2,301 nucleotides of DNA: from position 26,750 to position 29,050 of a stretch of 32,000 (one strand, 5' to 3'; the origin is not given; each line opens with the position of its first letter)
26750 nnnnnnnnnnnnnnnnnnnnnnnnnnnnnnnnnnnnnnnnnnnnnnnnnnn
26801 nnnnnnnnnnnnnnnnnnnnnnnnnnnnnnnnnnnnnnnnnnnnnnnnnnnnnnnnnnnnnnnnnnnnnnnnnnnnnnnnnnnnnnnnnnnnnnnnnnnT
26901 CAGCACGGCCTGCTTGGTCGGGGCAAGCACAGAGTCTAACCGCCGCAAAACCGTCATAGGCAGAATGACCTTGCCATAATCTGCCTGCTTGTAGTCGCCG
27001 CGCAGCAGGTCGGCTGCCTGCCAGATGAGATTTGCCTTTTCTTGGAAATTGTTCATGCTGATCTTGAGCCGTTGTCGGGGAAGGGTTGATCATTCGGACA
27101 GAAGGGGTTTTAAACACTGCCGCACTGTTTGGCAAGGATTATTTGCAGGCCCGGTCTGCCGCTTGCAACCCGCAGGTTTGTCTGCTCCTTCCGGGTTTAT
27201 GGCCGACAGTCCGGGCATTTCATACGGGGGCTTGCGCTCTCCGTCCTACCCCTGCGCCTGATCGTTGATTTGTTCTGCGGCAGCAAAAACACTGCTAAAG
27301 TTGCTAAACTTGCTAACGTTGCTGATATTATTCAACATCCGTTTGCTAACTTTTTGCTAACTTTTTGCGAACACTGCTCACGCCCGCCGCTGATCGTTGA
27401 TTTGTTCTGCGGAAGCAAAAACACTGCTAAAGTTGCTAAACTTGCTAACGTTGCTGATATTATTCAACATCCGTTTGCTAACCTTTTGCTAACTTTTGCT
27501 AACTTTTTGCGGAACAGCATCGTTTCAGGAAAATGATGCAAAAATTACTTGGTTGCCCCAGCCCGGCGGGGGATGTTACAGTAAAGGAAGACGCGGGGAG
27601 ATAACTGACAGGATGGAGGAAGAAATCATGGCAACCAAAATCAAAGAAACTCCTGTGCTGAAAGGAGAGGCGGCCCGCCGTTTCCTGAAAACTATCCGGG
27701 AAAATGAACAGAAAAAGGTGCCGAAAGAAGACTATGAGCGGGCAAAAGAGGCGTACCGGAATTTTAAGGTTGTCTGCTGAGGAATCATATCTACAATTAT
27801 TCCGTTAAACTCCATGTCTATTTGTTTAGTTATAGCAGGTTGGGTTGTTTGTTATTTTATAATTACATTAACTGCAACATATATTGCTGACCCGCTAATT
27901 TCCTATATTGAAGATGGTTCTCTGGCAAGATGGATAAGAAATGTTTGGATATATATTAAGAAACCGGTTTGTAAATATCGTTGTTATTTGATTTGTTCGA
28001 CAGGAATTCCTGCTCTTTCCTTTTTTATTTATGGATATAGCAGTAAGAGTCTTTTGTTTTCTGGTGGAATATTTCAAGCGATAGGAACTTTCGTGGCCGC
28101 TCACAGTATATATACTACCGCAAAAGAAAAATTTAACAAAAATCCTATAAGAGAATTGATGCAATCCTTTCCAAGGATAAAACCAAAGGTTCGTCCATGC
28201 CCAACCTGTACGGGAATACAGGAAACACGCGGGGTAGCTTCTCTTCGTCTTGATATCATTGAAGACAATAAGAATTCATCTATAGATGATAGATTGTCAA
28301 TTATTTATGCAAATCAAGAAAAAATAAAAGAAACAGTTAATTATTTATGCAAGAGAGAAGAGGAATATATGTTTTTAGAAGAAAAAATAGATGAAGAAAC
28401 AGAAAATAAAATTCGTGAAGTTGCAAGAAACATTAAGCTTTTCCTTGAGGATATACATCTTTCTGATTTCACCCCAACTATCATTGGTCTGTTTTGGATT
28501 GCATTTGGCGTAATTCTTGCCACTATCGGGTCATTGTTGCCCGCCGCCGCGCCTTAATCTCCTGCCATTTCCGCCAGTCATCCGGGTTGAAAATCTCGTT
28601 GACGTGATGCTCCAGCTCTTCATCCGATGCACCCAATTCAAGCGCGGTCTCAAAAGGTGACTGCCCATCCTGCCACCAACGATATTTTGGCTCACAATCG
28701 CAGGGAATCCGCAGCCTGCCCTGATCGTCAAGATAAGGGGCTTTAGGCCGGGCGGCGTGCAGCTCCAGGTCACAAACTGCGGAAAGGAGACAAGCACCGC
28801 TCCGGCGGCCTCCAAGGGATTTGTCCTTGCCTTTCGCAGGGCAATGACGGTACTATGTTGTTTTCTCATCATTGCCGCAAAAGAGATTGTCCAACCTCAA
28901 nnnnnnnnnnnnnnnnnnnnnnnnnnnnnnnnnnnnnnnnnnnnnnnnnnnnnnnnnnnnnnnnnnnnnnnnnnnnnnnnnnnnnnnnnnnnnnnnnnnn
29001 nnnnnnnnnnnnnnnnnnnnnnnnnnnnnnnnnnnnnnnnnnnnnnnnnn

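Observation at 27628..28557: Uncharacterised two-gene cassette (50-aa charged protein plus 247-aa four-TM/coiled-coil protein) at the edge of the defence island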

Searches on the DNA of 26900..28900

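Call 85: search_rna_families(source=window, start=26900, end=28900, threshold=evalue, max_evalue=1)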
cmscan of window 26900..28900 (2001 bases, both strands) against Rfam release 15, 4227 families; matches with E-value up to 1: 1.
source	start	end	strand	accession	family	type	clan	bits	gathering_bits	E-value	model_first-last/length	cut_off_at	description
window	27879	28002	-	RF01496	Afu_182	Gene; sRNA;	-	19.5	65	0.99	1-195/195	no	A. fumigatus sRNA Afu_182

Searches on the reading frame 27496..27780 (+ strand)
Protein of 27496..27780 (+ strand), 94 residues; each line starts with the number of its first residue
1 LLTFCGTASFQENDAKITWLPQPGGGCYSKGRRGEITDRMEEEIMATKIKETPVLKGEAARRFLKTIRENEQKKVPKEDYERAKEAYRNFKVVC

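Call 5: search_protein_families(library=pfam, proteins=[window:27496-27780:+], max_evalue=1)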
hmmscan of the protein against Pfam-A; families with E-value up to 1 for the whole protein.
window:27496-27780:+ (94 aa): 1 family
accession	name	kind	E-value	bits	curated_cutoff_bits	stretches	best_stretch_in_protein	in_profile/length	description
PF06212.17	GRIM-19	-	0.031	14.7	25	1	29-73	45-89/132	GRIM-19 protein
